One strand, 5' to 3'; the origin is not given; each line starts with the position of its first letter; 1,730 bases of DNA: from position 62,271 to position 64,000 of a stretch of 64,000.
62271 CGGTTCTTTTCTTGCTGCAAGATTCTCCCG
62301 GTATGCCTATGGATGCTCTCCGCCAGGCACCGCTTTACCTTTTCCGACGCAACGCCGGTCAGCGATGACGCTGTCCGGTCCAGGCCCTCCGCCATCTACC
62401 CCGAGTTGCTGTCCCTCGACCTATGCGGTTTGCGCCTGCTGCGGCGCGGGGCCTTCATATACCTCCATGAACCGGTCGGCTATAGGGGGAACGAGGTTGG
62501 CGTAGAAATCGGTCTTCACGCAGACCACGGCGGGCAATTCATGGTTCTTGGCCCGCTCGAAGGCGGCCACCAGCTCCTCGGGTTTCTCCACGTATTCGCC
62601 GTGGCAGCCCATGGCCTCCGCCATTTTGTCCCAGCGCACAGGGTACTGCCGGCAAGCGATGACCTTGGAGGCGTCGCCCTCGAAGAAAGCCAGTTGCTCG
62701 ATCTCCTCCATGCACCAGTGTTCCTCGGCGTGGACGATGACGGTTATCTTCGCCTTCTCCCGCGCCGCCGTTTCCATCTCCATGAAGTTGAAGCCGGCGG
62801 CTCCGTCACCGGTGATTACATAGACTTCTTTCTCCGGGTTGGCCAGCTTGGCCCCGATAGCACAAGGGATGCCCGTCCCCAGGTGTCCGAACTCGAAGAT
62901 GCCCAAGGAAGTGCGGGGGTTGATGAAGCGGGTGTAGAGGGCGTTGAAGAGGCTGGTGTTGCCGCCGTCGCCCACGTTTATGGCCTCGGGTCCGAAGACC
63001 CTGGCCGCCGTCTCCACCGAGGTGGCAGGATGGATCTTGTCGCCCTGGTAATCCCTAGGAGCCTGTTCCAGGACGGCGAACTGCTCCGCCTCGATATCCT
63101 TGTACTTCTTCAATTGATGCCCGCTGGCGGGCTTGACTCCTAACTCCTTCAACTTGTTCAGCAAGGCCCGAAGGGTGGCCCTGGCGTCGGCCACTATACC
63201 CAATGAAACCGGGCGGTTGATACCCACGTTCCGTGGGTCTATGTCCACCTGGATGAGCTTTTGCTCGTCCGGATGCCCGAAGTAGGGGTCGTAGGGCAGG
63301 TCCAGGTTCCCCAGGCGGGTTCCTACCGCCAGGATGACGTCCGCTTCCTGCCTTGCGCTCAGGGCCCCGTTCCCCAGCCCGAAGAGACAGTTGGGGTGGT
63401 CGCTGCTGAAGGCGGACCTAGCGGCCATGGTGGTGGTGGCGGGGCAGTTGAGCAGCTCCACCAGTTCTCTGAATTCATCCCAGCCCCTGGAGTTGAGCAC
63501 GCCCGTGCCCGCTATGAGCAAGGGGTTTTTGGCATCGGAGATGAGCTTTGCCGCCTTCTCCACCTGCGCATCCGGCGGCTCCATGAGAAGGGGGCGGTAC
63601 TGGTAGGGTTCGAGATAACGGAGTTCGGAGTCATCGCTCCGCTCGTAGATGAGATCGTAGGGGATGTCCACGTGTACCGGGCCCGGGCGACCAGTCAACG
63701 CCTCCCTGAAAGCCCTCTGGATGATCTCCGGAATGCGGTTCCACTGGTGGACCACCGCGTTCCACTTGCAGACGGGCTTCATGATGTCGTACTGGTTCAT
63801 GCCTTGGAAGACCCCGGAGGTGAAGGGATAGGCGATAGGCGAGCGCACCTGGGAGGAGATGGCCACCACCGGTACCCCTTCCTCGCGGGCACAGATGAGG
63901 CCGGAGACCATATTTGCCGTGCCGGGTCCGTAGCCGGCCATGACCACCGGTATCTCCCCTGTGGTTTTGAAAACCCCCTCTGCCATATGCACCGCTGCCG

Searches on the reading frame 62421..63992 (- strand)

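Call 68: search_protein_families(library=pfam, proteins=[window:62421-63992:-])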
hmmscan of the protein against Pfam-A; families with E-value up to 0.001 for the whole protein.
window:62421-63992:- (523 aa): 3 families
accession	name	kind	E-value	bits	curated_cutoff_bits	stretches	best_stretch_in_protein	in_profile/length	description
PF00205.28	TPP_enzyme_M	-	7.5e-34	116.8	30.4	1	144-277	1-137/137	Thiamine pyrophosphate enzyme, central domain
PF02775.26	TPP_enzyme_C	-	4e-33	114.8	21.9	1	342-490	1-149/151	Thiamine pyrophosphate enzyme, C-terminal TPP binding domain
PF02776.23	TPP_enzyme_N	-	6.9e-12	45.6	26.8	1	2-67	53-116/119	Thiamine pyrophosphate enzyme, N-terminal TPP binding domain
